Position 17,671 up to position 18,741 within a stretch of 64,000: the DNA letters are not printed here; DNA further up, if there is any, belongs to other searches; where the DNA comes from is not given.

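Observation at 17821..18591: NtrC homolog with the sigma54-activating AAA+ core cleanly missing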

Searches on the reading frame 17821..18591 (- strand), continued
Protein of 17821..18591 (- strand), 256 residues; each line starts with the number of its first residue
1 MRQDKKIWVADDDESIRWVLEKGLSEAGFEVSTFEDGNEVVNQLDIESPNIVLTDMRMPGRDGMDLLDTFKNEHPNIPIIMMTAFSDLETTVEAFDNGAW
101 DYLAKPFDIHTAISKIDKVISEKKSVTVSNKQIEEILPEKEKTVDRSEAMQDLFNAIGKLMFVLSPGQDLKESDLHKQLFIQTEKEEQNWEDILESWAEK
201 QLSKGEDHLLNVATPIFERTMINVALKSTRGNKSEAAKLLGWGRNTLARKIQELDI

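Call 64: find_homologous_proteins(query=P0057, max_evalue=1e-20)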
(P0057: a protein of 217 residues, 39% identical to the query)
Query P0057 (217 aa): 2605 proteins with E <= 1e-20 among 3946 candidates; the best 120 are listed.
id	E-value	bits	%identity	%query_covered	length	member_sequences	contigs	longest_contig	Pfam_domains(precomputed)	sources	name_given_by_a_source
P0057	3.1e-138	476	100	100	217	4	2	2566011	PF02954.26,PF00072.31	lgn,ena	-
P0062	6.2e-116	403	84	100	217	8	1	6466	PF02954.26,PF00072.31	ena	-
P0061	2.3e-108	378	81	100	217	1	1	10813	PF02954.26,PF00072.31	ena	-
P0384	2.1e-102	359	74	100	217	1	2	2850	PF02954.26,PF00072.31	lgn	-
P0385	1.1e-101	356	75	100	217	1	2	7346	PF02954.26,PF00072.31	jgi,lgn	-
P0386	1.4e-100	353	75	100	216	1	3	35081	PF02954.26,PF00072.31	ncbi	-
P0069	6.1e-100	351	75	100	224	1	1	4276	PF02954.26,PF00072.31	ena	-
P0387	1.6e-99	349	73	100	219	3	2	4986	PF02954.26,PF00072.31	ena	-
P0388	2.2e-98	346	74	100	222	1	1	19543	PF02954.26,PF00072.31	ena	-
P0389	5.2e-98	344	72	100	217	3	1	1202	PF02954.26,PF00072.31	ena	-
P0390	2.5e-97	342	74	99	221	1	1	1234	PF02954.26,PF00072.31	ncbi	-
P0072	2.9e-97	342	76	94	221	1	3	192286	PF02954.26,PF00072.31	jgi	-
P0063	1.7e-96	339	73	100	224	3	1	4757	PF02954.26,PF00072.31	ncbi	-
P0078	2.0e-96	339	71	99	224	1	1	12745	PF02954.26,PF00072.31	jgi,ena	-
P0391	6.7e-96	337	71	99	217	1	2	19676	PF02954.26,PF00072.31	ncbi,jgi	-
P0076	1.0e-95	337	71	99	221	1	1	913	PF02954.26,PF00072.31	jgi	jgi:DNA-binding NtrC family response regulator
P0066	1.2e-95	337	72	100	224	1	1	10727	PF02954.26,PF00072.31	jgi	-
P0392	1.4e-95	336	70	100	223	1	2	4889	PF02954.26,PF00072.31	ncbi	-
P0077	2.7e-94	332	70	99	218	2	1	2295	PF02954.26,PF00072.31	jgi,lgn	-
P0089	9.8e-94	330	70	100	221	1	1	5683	PF02954.26,PF00072.31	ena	-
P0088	7.0e-92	324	68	100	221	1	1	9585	PF02954.26,PF00072.31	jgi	-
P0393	9.5e-91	321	69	99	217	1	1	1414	PF02954.26,PF00072.31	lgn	-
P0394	6.9e-90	318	67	100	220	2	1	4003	PF02954.26,PF00072.31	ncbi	-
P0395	1.8e-88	313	69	96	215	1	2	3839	PF02954.26,PF00072.31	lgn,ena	-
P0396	3.5e-88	312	66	99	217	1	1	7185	PF02954.26,PF00072.31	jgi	jgi:two-component system nitrogen regulation response regulator GlnG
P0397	4.4e-88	312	65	100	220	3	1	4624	PF02954.26,PF00072.31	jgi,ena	jgi:two-component system nitrogen regulation response regulator GlnG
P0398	6.1e-88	311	68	96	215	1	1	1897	PF02954.26,PF00072.31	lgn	-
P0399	1.0e-87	311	65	99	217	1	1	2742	PF02954.26,PF00072.31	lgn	-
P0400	1.2e-87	311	66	99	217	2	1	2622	PF02954.26,PF00072.31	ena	-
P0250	2.3e-87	310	66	99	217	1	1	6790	PF02954.26,PF00072.31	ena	-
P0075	3.1e-87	309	66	100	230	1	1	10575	PF02954.26,PF00072.31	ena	-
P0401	4.2e-87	309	65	99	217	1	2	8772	PF02954.26,PF00072.31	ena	-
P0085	6.3e-87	308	68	99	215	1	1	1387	PF02954.26,PF00072.31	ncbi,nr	ncbi:MAG: response regulator [Gammaproteobacteria bacterium]|nr:response regulator [Gammaproteobacte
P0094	2.5e-86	306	67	99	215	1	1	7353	PF02954.26,PF00072.31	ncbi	-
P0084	1.2e-85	304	67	100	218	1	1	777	PF02954.26,PF00072.31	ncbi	-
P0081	3.0e-85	303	64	100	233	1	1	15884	PF02954.26,PF00072.31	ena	-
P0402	3.3e-85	303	63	99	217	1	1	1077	PF02954.26,PF00072.31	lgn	-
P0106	1.2e-84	301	69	94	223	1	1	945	PF02954.26,PF00072.31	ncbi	-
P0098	5.0e-84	299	67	94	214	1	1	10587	PF02954.26,PF00072.31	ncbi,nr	ncbi:MAG: response regulator [Gammaproteobacteria bacterium]|nr:response regulator [Gammaproteobacte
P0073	1.7e-83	297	66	94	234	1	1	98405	PF02954.26,PF00072.31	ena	-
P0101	4.9e-83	295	62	100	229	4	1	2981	PF02954.26,PF00072.31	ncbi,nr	ncbi:MAG: response regulator [Gammaproteobacteria bacterium]|nr:response regulator [Gammaproteobacte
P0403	5.8e-82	292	63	100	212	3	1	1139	PF02954.26,PF00072.31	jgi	jgi:DNA-binding NtrC family response regulator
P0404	2.2e-81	290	65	99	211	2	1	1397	PF02954.26,PF00072.31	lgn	-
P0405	4.1e-81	289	64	95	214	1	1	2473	PF02954.26,PF00072.31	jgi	-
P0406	2.3e-80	287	63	95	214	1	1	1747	PF02954.26,PF00072.31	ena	-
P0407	2.8e-80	286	63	100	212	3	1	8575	PF02954.26,PF00072.31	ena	-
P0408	3.4e-80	286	63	100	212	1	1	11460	PF02954.26,PF00072.31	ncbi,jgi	-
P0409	3.6e-80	286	63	95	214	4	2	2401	PF02954.26,PF00072.31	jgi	-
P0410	9.7e-80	285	60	95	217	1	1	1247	PF02954.26,PF00072.31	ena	-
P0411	1.4e-79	284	59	100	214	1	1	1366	PF02954.26,PF00072.31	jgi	-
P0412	2.5e-79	283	60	95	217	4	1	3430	PF02954.26,PF00072.31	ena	-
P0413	2.7e-79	283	59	100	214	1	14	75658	PF02954.26,PF00072.31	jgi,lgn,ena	jgi:two-component system nitrogen regulation response regulator GlnG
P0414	3.4e-79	283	62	95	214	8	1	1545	PF02954.26,PF00072.31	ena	-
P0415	4.1e-79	283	62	95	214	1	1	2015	PF02954.26,PF00072.31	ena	-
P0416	4.7e-79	282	60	100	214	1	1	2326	PF02954.26,PF00072.31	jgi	-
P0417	4.7e-79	282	61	100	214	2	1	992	PF02954.26,PF00072.31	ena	-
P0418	5.2e-79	282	60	95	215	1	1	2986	PF02954.26,PF00072.31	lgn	-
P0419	6.3e-79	282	59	100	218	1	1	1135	PF02954.26,PF00072.31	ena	-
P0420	6.9e-79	282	62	95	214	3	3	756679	PF02954.26,PF00072.31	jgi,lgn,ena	-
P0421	7.8e-79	282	60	100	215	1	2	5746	PF02954.26,PF00072.31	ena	-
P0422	8.8e-79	282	60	100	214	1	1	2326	PF02954.26,PF00072.31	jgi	-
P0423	1.1e-78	281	59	99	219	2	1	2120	PF02954.26,PF00072.31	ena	-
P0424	1.1e-78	281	63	95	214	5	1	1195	PF02954.26,PF00072.31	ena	-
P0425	1.1e-78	281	62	95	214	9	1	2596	PF02954.26,PF00072.31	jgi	jgi:two-component system nitrogen regulation response regulator GlnG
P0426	1.2e-78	281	59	100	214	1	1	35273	PF02954.26,PF00072.31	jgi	jgi:DNA-binding NtrC family response regulator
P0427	1.3e-78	281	62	95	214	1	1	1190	PF02954.26,PF00072.31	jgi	jgi:DNA-binding NtrC family response regulator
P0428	1.4e-78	281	62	95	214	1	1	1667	PF02954.26,PF00072.31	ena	-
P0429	1.5e-78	281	61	98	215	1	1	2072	PF02954.26,PF00072.31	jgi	jgi:two-component system nitrogen regulation response regulator GlnG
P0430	1.7e-78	281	61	100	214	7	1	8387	PF02954.26,PF00072.31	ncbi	-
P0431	1.7e-78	281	61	95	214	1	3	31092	PF02954.26,PF00072.31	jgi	-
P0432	1.7e-78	281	60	100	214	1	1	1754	PF02954.26,PF00072.31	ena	-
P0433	1.8e-78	281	62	95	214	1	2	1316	PF02954.26,PF00072.31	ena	-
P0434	2.0e-78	280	60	100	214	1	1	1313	PF02954.26,PF00072.31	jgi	jgi:DNA-binding NtrC family response regulator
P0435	2.0e-78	280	61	95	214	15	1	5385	PF02954.26,PF00072.31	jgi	jgi:two-component system nitrogen regulation response regulator GlnG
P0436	2.1e-78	280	60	100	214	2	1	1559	PF02954.26,PF00072.31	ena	-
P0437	2.3e-78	280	61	98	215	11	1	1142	PF02954.26,PF00072.31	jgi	jgi:DNA-binding NtrC family response regulator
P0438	2.6e-78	280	60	100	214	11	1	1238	PF02954.26,PF00072.31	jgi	-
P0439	2.6e-78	280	61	100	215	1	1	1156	PF02954.26,PF00072.31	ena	-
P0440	2.7e-78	280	62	95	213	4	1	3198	PF02954.26,PF00072.31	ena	-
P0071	2.8e-78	280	62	98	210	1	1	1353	PF02954.26,PF00072.31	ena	-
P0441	2.8e-78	280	61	95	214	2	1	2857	PF02954.26,PF00072.31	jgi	jgi:DNA-binding NtrC family response regulator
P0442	3.1e-78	280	62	95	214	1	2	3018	PF02954.26,PF00072.31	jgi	-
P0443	3.3e-78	280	62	95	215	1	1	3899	PF02954.26,PF00072.31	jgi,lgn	-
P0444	3.6e-78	280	60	95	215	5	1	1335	PF02954.26,PF00072.31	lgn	-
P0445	4.0e-78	279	59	100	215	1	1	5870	PF02954.26,PF00072.31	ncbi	-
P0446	4.5e-78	279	61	100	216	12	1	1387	PF02954.26,PF00072.31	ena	-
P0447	4.7e-78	279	61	95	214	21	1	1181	PF02954.26,PF00072.31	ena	-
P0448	5.0e-78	279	62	95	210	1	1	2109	PF02954.26,PF00072.31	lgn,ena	-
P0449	5.5e-78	279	59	100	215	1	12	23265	PF02954.26,PF00072.31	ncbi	-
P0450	5.5e-78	279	60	96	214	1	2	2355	PF02954.26,PF00072.31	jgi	jgi:DNA-binding NtrC family response regulator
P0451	5.7e-78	279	60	100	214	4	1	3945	PF02954.26,PF00072.31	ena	-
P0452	5.9e-78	279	62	95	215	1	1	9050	PF02954.26,PF00072.31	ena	-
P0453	6.3e-78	279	62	95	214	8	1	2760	PF02954.26,PF00072.31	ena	-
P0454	6.4e-78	279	61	95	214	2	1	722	PF02954.26,PF00072.31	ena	-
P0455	6.4e-78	279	62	95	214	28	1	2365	PF02954.26,PF00072.31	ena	-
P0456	7.0e-78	279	61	100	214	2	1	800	PF02954.26,PF00072.31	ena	-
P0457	7.5e-78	279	61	95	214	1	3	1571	PF02954.26,PF00072.31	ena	-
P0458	7.6e-78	279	61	100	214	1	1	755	PF02954.26,PF00072.31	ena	-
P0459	7.9e-78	278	62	95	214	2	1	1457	PF02954.26,PF00072.31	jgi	jgi:DNA-binding NtrC family response regulator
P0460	8.5e-78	278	60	100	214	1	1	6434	PF02954.26,PF00072.31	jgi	jgi:two-component system nitrogen regulation response regulator GlnG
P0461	1.0e-77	278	60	95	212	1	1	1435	PF02954.26,PF00072.31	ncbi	-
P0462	1.1e-77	278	61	95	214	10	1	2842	PF02954.26,PF00072.31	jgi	jgi:two-component system nitrogen regulation response regulator GlnG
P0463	1.1e-77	278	60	100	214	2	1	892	PF02954.26,PF00072.31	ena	-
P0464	1.2e-77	278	62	95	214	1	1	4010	PF02954.26,PF00072.31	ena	-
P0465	1.3e-77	278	60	95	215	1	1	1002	PF02954.26,PF00072.31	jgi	jgi:DNA-binding NtrC family response regulator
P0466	1.3e-77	278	60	95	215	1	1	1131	PF02954.26,PF00072.31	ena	-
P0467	1.4e-77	278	60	100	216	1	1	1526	PF02954.26,PF00072.31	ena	-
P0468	1.4e-77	278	59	100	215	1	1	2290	PF02954.26,PF00072.31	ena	-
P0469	1.4e-77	278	61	95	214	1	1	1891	PF02954.26,PF00072.31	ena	-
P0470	1.5e-77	278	59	100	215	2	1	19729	PF02954.26,PF00072.31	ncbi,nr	ncbi:MAG: response regulator [Gammaproteobacteria bacterium]|nr:response regulator [Gammaproteobacte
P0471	1.7e-77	277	60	95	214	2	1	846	PF02954.26,PF00072.31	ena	-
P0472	1.7e-77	277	58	100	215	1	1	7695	PF02954.26,PF00072.31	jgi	-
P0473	1.9e-77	277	60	99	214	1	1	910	PF02954.26,PF00072.31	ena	-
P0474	1.9e-77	277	62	95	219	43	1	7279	PF02954.26,PF00072.31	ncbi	-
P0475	1.9e-77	277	59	100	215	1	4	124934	PF02954.26,PF00072.31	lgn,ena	-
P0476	1.9e-77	277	61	100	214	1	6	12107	PF02954.26,PF00072.31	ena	-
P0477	2.0e-77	277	59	100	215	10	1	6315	PF02954.26,PF00072.31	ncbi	-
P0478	2.0e-77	277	61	95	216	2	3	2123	PF02954.26,PF00072.31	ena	-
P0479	2.0e-77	277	61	95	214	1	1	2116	PF02954.26,PF00072.31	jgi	jgi:DNA-binding NtrC family response regulator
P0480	2.1e-77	277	61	95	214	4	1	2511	PF02954.26,PF00072.31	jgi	jgi:DNA-binding NtrC family response regulator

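Call 65: list_cluster_members(proteins=[P0474, P0449, P0477, P0430, P0386, P0391, P0063, P0408, P0001, window:17821-18591:-])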
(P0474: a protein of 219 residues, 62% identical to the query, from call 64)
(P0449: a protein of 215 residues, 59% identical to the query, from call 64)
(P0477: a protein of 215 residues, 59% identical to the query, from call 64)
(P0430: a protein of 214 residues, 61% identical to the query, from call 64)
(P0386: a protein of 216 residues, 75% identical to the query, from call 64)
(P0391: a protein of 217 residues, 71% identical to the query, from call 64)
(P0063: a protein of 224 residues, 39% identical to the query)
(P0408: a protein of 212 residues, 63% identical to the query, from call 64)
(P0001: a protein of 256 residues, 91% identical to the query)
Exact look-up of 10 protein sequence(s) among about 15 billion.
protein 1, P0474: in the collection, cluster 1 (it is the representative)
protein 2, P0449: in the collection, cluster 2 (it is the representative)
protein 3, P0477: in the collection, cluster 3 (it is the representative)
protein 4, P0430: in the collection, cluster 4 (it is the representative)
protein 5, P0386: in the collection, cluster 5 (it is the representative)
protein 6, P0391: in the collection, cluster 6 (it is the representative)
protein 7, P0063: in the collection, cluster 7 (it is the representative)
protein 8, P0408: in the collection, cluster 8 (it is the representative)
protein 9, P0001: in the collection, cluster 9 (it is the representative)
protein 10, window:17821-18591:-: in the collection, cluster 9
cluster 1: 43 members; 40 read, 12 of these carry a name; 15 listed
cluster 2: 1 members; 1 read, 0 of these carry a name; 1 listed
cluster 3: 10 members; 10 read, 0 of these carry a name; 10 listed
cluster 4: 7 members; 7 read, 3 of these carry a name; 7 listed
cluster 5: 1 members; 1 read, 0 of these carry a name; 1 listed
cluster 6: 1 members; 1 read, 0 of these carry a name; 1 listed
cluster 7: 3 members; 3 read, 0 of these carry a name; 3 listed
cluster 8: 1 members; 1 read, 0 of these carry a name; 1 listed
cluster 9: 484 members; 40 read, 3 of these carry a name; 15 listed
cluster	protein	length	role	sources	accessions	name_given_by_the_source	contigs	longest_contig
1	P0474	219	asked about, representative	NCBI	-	-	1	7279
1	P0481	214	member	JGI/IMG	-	DNA-binding NtrC family response regulator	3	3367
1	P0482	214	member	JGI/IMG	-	two-component system nitrogen regulation response regulator GlnG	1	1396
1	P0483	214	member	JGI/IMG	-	DNA-binding NtrC family response regulator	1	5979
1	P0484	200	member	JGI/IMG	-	two-component system nitrogen regulation response regulator GlnG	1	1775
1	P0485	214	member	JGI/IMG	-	DNA-binding NtrC family response regulator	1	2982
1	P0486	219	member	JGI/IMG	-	DNA-binding NtrC family response regulator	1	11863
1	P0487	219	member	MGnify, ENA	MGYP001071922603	CR=1 FL=1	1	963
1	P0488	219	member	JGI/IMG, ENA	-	two-component system nitrogen regulation response regulator GlnG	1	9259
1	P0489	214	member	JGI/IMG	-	two-component system nitrogen regulation response regulator GlnG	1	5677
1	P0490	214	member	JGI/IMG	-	DNA-binding NtrC family response regulator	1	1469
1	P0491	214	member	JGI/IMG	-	two-component system nitrogen regulation response regulator GlnG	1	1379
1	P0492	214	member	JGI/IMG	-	two-component system nitrogen regulation response regulator GlnG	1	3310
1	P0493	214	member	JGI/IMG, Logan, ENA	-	-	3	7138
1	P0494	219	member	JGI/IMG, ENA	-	-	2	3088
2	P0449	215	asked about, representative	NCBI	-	-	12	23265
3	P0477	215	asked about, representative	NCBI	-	-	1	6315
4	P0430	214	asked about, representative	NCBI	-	-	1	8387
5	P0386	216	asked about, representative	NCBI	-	-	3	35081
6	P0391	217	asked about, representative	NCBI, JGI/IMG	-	-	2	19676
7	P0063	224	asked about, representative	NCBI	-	-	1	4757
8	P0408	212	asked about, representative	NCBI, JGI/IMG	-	-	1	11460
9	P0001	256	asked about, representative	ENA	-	-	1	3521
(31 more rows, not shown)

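Call 68: find_encoding_contigs(protein=window:17821-18591:-, flank=10000, max_places=6)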
Protein window:17821-18591:- (256 aa): 4 contigs read that carry it; 4 places shown.
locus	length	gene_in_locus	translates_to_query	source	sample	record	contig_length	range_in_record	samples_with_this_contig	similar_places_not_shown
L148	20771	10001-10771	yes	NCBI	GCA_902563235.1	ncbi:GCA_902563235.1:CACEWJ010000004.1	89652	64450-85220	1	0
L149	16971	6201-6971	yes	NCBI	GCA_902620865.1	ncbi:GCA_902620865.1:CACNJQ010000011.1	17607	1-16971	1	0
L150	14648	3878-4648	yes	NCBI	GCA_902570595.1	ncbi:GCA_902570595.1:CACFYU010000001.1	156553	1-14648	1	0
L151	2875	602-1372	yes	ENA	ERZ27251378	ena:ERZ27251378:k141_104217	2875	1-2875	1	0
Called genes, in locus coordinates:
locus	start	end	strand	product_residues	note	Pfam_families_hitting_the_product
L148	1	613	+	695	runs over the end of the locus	PF17191:RecG_wedge, PF01336:tRNA_anti-codon, PF00176:SNF2-rel_dom, PF00270:DEAD, PF04851:ResIII, PF00271:Helicase_C, PF19833:RecG_dom3_C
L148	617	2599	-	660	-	PF03030:H_PPase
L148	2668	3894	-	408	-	PF00375:SDF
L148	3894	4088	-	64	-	PF00301:Rubredoxin, PF21349:RUBY_RBDX (faint)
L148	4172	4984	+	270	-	PF01040:UbiA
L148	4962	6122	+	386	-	PF04339:FemAB_like, PF13480:Acetyltransf_6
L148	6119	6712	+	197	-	PF00730:HhH-GPD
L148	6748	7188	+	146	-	PF06853:DUF1249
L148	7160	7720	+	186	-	PF05728:UPF0227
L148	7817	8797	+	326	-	PF03951:Gln-synt_N, PF00120:Gln-synt_C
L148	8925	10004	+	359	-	PF00512:HisKA, PF02518:HATPase_c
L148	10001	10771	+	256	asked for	PF00072:Response_reg, PF02954:HTH_8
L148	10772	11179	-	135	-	PF00581:Rhodanese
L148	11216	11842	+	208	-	PF00300:His_Phos_1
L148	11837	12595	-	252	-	PF00977:His_biosynth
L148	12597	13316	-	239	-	PF00977:His_biosynth, PF01207:Dus (faint)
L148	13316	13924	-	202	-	PF00117:GATase, PF01174:SNO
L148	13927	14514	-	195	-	PF00475:IGPD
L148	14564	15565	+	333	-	PF00730:HhH-GPD, PF00633:HHH, PF14815:NUDIX_4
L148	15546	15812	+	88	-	PF04362:Iron_traffic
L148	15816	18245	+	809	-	PF00933:Glyco_hydro_3, PF01915:Glyco_hydro_3_C, PF07691:PA14, PF14310:Fn3-like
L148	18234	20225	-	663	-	PF01408:GFO_IDH_MocA, PF22725:GFO_IDH_MocA_C3 (weak), PF00248:Aldo_ket_red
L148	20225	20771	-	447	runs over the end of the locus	PF13347:MFS_2, PF07690:MFS_1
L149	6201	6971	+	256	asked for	PF00072:Response_reg, PF02954:HTH_8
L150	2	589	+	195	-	?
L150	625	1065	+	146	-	PF06853:DUF1249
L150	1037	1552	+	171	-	PF05728:UPF0227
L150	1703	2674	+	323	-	PF03951:Gln-synt_N, PF00120:Gln-synt_C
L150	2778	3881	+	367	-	PF00512:HisKA, PF02518:HATPase_c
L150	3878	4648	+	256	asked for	PF00072:Response_reg, PF02954:HTH_8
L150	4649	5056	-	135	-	PF00581:Rhodanese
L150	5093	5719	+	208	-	PF00300:His_Phos_1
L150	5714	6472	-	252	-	PF00977:His_biosynth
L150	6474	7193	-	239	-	PF00977:His_biosynth, PF01207:Dus (faint)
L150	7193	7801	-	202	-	PF00117:GATase, PF01174:SNO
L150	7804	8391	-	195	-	PF00475:IGPD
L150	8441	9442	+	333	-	PF00730:HhH-GPD, PF00633:HHH, PF14815:NUDIX_4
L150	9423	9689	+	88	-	PF04362:Iron_traffic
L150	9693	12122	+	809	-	PF00933:Glyco_hydro_3, PF01915:Glyco_hydro_3_C, PF07691:PA14, PF14310:Fn3-like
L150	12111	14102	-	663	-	PF01408:GFO_IDH_MocA, PF22725:GFO_IDH_MocA_C3 (weak), PF00248:Aldo_ket_red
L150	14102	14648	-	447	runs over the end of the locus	PF13347:MFS_2, PF07690:MFS_1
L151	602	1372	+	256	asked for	PF00072:Response_reg, PF02954:HTH_8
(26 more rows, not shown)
